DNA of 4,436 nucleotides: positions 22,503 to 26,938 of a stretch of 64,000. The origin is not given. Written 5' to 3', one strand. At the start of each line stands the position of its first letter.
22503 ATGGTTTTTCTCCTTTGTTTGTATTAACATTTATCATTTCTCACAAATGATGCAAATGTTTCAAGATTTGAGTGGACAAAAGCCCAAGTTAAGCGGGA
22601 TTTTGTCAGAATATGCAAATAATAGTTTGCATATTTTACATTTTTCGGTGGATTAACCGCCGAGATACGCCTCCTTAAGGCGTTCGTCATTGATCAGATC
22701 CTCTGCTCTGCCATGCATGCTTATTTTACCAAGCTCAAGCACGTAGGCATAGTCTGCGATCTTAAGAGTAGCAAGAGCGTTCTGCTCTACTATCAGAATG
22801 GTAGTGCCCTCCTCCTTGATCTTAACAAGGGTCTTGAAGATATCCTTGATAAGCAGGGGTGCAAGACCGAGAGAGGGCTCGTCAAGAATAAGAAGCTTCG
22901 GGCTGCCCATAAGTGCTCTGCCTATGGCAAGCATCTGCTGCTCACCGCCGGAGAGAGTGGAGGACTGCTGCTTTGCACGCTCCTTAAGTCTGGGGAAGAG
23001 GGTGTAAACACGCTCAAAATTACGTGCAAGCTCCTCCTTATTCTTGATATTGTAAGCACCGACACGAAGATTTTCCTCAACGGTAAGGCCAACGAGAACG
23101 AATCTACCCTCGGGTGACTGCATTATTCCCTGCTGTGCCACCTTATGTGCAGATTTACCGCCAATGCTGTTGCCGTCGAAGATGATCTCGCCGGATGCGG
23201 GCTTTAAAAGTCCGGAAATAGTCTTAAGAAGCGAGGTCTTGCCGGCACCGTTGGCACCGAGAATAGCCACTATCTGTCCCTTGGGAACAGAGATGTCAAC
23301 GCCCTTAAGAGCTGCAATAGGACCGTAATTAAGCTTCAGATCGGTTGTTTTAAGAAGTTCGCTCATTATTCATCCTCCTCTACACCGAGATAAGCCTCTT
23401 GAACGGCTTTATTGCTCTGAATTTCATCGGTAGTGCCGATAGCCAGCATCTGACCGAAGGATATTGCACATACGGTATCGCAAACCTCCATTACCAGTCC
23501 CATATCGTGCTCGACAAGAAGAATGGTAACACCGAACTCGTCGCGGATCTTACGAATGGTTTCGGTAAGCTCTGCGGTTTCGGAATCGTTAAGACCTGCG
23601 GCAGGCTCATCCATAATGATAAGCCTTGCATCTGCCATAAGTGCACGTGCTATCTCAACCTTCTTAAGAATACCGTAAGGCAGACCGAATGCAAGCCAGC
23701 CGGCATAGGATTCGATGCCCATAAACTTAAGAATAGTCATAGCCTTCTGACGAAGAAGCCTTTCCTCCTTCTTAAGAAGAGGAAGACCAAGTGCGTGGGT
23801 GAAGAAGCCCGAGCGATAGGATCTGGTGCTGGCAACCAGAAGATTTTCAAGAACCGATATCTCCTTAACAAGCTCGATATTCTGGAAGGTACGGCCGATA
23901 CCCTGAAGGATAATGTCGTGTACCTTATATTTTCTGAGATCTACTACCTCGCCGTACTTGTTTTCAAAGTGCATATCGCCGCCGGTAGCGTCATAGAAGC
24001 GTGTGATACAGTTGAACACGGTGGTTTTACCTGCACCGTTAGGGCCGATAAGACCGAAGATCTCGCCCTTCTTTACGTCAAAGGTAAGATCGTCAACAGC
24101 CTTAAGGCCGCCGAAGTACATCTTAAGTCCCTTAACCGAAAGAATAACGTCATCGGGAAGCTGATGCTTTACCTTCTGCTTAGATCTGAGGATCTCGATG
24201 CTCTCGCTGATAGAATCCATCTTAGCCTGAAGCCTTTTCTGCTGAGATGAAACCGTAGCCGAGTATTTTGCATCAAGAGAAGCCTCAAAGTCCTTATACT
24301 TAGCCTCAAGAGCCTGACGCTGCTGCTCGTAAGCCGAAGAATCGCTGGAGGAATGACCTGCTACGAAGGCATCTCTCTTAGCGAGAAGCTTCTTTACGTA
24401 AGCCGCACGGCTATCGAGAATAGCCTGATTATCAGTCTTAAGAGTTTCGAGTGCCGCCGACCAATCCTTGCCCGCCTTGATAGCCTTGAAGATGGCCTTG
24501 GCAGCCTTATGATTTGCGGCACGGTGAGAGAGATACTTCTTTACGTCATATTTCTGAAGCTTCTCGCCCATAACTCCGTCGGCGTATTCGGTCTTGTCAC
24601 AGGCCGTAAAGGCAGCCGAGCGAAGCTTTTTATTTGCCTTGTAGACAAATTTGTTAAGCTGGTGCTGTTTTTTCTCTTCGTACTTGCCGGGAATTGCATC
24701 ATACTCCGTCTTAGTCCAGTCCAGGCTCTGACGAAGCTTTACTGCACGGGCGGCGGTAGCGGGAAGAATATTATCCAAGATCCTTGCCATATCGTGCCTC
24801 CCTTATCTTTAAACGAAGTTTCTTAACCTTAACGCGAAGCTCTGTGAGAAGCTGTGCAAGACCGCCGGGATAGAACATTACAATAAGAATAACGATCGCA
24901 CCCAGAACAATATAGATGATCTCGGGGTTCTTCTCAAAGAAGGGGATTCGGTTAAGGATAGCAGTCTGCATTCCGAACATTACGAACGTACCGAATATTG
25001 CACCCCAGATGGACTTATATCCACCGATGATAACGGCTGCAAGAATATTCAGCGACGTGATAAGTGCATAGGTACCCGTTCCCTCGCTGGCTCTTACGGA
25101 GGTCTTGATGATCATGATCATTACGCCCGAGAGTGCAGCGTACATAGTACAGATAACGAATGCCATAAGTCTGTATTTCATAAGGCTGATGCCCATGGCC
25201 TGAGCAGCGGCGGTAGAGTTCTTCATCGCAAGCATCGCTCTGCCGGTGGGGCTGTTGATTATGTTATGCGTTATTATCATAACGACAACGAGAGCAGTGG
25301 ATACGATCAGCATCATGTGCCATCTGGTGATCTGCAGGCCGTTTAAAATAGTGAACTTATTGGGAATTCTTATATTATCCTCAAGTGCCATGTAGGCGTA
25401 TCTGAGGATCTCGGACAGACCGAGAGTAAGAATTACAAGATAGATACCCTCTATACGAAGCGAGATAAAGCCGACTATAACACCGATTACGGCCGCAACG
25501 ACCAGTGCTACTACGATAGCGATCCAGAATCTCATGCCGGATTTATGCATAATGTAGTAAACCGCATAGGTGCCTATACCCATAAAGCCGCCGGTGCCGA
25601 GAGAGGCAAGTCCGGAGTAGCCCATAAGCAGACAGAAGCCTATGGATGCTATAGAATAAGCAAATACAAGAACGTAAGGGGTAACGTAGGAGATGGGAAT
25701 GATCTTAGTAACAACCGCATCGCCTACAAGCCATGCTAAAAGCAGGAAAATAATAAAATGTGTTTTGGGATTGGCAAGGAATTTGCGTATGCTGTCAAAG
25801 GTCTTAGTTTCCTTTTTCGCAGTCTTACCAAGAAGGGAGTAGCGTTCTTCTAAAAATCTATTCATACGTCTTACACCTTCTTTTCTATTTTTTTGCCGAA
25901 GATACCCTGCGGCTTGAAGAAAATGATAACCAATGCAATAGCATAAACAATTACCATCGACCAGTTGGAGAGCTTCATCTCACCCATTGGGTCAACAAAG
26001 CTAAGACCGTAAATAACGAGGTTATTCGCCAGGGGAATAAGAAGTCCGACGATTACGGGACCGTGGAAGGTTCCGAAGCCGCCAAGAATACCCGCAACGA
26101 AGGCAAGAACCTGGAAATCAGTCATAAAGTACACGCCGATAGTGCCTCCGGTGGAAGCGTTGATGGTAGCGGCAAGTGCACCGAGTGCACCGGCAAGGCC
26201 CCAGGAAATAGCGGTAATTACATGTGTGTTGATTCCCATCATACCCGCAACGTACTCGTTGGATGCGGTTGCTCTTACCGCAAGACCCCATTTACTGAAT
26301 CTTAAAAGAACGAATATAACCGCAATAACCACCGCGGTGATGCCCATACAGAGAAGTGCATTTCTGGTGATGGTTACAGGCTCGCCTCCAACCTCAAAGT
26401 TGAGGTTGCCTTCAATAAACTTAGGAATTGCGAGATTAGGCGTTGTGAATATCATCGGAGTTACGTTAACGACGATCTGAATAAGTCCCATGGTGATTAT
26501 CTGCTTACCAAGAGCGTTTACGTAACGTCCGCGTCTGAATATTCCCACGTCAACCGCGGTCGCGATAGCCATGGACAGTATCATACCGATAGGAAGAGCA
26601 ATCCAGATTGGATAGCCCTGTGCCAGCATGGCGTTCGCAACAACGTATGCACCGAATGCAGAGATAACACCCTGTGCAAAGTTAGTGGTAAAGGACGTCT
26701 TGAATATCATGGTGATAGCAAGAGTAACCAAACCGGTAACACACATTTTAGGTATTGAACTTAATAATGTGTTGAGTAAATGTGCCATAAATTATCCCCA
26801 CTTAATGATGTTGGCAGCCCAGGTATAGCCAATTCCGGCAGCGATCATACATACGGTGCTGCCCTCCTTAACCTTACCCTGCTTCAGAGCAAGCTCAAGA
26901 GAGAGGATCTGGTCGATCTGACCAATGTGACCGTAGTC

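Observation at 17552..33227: Fifteen co-directional genes joining an all-(R)-stereochemistry C4 acyl-CoA module to a Liv-type ABC importer, a CoA-transferase and two esterases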

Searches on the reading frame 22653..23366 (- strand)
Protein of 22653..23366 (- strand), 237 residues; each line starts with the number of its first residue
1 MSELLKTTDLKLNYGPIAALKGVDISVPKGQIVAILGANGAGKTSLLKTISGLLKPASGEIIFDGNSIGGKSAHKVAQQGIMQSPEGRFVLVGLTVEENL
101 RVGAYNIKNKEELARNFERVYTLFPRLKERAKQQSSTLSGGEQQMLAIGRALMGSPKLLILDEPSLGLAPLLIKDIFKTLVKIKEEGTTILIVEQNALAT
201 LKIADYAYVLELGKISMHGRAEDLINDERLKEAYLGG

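Call 4: search_protein_families(library=pfam, proteins=[window:22653-23366:-])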
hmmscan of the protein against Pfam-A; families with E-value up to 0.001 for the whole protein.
window:22653-23366:- (237 aa): 4 families
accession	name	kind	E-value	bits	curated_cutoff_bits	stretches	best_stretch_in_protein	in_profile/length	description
PF00005.33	ABC_tran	-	8.4e-32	111.1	25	1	20-165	1-136/137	ABC transporter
PF13304.12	AAA_21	-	5e-11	43.7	27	2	130-192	230-295/304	AAA domain, putative AbiEii toxin, Type IV TA system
PF13476.12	AAA_23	-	0.00033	21.8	27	1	21-58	11-47/201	AAA domain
PF13555.12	AAA_29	-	0.00052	20.1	27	0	23-62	15-53/61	P-loop containing region of AAA domain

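Call 6: search_protein_families(library=ncbifam, proteins=[window:22653-23366:-])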
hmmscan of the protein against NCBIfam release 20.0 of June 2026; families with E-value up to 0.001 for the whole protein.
window:22653-23366:- (237 aa): 192 families (the best 25 are shown)
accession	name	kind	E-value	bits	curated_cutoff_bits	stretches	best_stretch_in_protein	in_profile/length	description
NF008626.0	PRK11614.1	equivalog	1.2e-72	244.2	441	1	4-237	5-237/237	high-affinity branched-chain amino acid ABC transporter ATP-binding protein LivF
TIGR03410.1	urea_trans_UrtE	equivalog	1.3e-61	208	285.8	1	5-227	1-222/230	urea ABC transporter ATP-binding subunit UrtE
TIGR04406.1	LPS_export_lptB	equivalog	2e-47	161.5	240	1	5-236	2-234/239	LPS export ABC transporter ATP-binding protein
NF008449.1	PRK11300.1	equivalog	3.1e-40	138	362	2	2-108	3-109/255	high-affinity branched-chain amino acid ABC transporter ATP-binding protein LivG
TIGR03411.1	urea_trans_UrtD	equivalog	5.1e-38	131.1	304.1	1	4-236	2-241/242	urea ABC transporter ATP-binding protein UrtD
TIGR01188.1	drrA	subfamily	3e-36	125.3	312.45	1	13-224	2-211/302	daunorubicin resistance ABC transporter, ATP-binding protein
TIGR03740.1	galliderm_ABC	subfamily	5.5e-35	121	309.75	1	5-226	1-213/223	lantibiotic protection ABC transporter ATP-binding subunit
TIGR04521.1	ECF_ATPase_2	equivalog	1.6e-34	119.3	330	1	18-232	19-241/279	energy-coupling factor transporter ATPase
TIGR04520.1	ECF_ATPase_1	equivalog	2.7e-34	118.8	315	1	9-233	5-233/269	energy-coupling factor transporter ATPase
NF011967.0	PRK15439.1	equivalog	5.6e-34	117.4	586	1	3-228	10-231/510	autoinducer 2 ABC transporter ATP-binding protein LsrA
NF008144.0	PRK10895.1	equivalog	1.1e-33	116.7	381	1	9-236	8-236/241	LPS export ABC transporter ATP-binding protein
TIGR00972.1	3a0107s01c2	equivalog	2.7e-32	112.1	343.2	1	5-231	2-237/248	phosphate ABC transporter ATP-binding protein PstB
TIGR03265.1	PhnT2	equivalog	4.5e-32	111.6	457.7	1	3-225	3-223/353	putative 2-aminoethylphosphonate ABC transporter ATP-binding protein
NF010157.0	PRK13636.1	equivalog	6.3e-32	110.9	463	1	3-228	4-233/285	cobalt transporter ATP-binding subunit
TIGR03864.1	PQQ_ABC_ATP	hypoth_equivalog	8.2e-32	110.5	302.25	1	5-232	2-230/236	ABC transporter, ATP-binding subunit, PQQ-dependent alcohol dehydrogenase system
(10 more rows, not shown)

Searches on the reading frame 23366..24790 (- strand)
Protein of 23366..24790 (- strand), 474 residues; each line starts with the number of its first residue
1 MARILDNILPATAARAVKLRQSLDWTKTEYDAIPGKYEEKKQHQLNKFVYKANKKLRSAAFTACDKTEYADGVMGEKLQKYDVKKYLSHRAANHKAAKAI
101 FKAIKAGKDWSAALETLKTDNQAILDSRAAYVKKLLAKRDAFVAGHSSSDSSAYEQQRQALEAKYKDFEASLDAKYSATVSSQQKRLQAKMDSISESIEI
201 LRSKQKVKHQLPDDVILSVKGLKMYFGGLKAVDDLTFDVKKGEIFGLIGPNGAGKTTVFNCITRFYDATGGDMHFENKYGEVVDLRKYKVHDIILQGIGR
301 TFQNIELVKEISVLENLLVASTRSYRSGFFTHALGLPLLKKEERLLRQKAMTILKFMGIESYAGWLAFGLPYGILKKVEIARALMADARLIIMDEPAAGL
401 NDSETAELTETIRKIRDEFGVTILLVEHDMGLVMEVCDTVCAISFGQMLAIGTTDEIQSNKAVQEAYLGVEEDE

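Call 3: search_protein_families(library=pfam, proteins=[window:23366-24790:-])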
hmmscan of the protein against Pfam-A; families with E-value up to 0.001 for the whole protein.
window:23366-24790:- (474 aa): 5 families
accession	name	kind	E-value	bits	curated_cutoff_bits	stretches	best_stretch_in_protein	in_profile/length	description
PF00005.33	ABC_tran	-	6.8e-23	82.2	25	1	233-397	2-136/137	ABC transporter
PF12399.14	BCA_ABC_TP_C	-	4.2e-08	33.1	25.5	1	447-472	1-26/27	Branched-chain amino acid ATP-binding cassette transporter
PF13476.12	AAA_23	-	1.6e-06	29.3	27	1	228-299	6-69/201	AAA domain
PF03938.19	OmpH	-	2.1e-05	25.2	32.4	1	99-240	9-138/141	Outer membrane protein (OmpH-like)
PF13304.12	AAA_21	-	2.8e-05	24.8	27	0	244-275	1-26/304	AAA domain, putative AbiEii toxin, Type IV TA system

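Call 5: search_protein_families(library=ncbifam, proteins=[window:23366-24790:-])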
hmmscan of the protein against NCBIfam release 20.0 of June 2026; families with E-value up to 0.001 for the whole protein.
window:23366-24790:- (474 aa): 184 families (the best 25 are shown)
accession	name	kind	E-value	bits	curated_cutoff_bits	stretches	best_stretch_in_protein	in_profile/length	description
NF008449.1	PRK11300.1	equivalog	4.7e-76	255.4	362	1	215-469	4-253/255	high-affinity branched-chain amino acid ABC transporter ATP-binding protein LivG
TIGR03411.1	urea_trans_UrtD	equivalog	8.9e-52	176.1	304.1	1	216-469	2-241/242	urea ABC transporter ATP-binding protein UrtD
TIGR02315.1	ABC_phnC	equivalog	3.7e-38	131.3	266.1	1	216-461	1-237/243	phosphonate ABC transporter ATP-binding protein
TIGR04406.1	LPS_export_lptB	equivalog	3.8e-36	124.6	240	1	217-470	2-235/239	LPS export ABC transporter ATP-binding protein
NF010069.0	PRK13549.1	equivalog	2.8e-34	118.5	699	1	215-463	4-236/513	xylose ABC transporter ATP-binding protein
NF041861.1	YtfR_transport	equivalog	2.6e-33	115.2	850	1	216-464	1-231/492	galactofuranose ABC transporter, ATP-binding protein YtfR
NF008442.0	PRK11288.1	equivalog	2.4e-32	111.9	689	1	215-450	6-223/504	L-arabinose ABC transporter ATP-binding protein AraG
TIGR01186.1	proV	subfamily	1.6e-31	109.7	326.6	1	227-462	4-222/363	betaine/proline/choline family ABC transporter ATP-binding protein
NF007253.0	PRK09700.1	equivalog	4.4e-31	108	772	1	217-463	6-238/510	D-allose ABC transporter ATP-binding protein AlsA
TIGR01188.1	drrA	subfamily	6.1e-31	107.8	312.45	1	225-459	2-213/302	daunorubicin resistance ABC transporter, ATP-binding protein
TIGR02633.1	xylG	equivalog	8.2e-31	107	723.65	1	217-461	2-232/500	D-xylose ABC transporter ATP-binding protein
NF008144.0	PRK10895.1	equivalog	1.2e-30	106.8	381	1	217-470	4-237/241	LPS export ABC transporter ATP-binding protein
TIGR03864.1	PQQ_ABC_ATP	hypoth_equivalog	1.9e-30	106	302.25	1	217-464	2-226/236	ABC transporter, ATP-binding subunit, PQQ-dependent alcohol dehydrogenase system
TIGR03410.1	urea_trans_UrtE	equivalog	2.9e-30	105.4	285.8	1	217-461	1-223/230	urea ABC transporter ATP-binding subunit UrtE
NF040905.2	GguA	equivalog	3.1e-30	105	810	1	216-461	1-232/500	multiple monosaccharide ABC transporter ATP-binding protein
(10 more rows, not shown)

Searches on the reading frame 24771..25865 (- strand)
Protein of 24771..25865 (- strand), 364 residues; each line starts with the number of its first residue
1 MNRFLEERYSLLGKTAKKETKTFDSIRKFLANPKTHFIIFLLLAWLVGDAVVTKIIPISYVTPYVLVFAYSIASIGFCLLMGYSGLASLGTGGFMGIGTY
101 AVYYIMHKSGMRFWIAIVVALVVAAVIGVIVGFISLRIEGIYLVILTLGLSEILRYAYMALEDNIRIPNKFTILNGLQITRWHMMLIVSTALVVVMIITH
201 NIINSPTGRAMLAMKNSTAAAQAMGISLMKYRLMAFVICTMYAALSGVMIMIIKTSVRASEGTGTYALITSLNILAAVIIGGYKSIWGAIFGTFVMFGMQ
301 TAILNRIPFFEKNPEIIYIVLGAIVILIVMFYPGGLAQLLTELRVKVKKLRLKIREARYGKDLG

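Call 3: search_protein_families(library=pfam, proteins=[window:24771-25865:-])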
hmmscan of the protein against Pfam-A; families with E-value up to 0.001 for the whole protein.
window:24771-25865:- (364 aa): 1 family
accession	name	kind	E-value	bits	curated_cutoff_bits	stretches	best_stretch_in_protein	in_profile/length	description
PF02653.21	BPD_transp_2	-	3.4e-36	125.2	26.8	1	65-329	7-269/269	Branched-chain amino acid transport system / permease component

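Call 5: search_protein_families(library=ncbifam, proteins=[window:24771-25865:-])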
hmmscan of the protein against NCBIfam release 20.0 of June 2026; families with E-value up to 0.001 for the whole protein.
window:24771-25865:- (364 aa): 10 families
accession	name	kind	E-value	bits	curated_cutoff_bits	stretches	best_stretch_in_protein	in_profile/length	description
NF008450.0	PRK11301.1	subfamily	1.9e-26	93.5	366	2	42-159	93-210/418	high-affinity branched-chain amino acid ABC transporter permease LivM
TIGR03408.1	urea_trans_UrtC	equivalog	1.1e-19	71.4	296.2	1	112-338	87-312/313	urea ABC transporter permease subunit UrtC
TIGR03727.1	urea_t_UrtC_arc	equivalog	5.3e-15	55.2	575.55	2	184-357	195-355/369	urea ABC transporter, permease protein UrtC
TIGR03409.1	urea_trans_UrtB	equivalog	6.2e-13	49.1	250.3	1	71-338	15-287/291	urea ABC transporter permease subunit UrtB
NF011961.0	PRK15432.1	equivalog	2.1e-07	30.5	388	1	70-344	41-315/344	autoinducer 2 ABC transporter permease LsrC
NF008441.0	PRK11285.1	equivalog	6.4e-07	28.8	378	1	105-331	99-322/333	L-arabinose ABC transporter permease AraH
NF040906.3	GguB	equivalog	3.9e-05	23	450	1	186-330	225-367/375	multiple monosaccharide ABC transporter permease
NF008630.0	PRK11618.1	equivalog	8.9e-05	21.8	363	1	71-303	47-283/331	galactofuranose ABC transporter, permease protein YjfF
NF007067.0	PRK09512.1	equivalog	0.00027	20.2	398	1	71-328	57-312/321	ribose ABC transporter permease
TIGR03622.1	urea_t_UrtB_arc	equivalog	0.00028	20.3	374.25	1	71-344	15-284/284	urea ABC transporter, permease protein UrtB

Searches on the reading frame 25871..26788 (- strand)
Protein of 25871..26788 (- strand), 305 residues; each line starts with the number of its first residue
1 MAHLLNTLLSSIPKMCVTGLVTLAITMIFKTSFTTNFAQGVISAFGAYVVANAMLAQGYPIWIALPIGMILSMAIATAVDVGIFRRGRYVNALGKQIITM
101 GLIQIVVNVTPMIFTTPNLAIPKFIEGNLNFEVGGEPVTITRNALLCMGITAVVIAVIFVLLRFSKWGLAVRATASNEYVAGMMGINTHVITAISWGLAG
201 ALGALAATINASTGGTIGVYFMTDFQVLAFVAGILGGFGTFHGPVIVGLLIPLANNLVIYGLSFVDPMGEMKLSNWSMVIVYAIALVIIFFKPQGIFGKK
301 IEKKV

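Call 3: search_protein_families(library=pfam, proteins=[window:25871-26788:-])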
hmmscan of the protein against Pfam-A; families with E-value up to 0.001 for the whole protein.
window:25871-26788:- (305 aa): 1 family
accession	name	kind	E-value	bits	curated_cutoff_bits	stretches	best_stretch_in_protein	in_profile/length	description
PF02653.21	BPD_transp_2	-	5.4e-26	91.8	26.8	1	14-288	8-268/269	Branched-chain amino acid transport system / permease component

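Call 5: search_protein_families(library=ncbifam, proteins=[window:25871-26788:-])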
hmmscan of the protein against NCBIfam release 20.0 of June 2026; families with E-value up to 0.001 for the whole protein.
window:25871-26788:- (305 aa): 3 families
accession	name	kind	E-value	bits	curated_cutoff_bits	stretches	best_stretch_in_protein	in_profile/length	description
TIGR03409.1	urea_trans_UrtB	equivalog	5.3e-21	75.5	250.3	1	9-300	5-289/291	urea ABC transporter permease subunit UrtB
NF008011.0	PRK10740.1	equivalog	9.3e-14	51.7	379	1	7-303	11-306/308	high-affinity branched-chain amino acid ABC transporter permease LivH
TIGR03622.1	urea_t_UrtB_arc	equivalog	1.5e-09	37.6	374.25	1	14-298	10-278/284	urea ABC transporter, permease protein UrtB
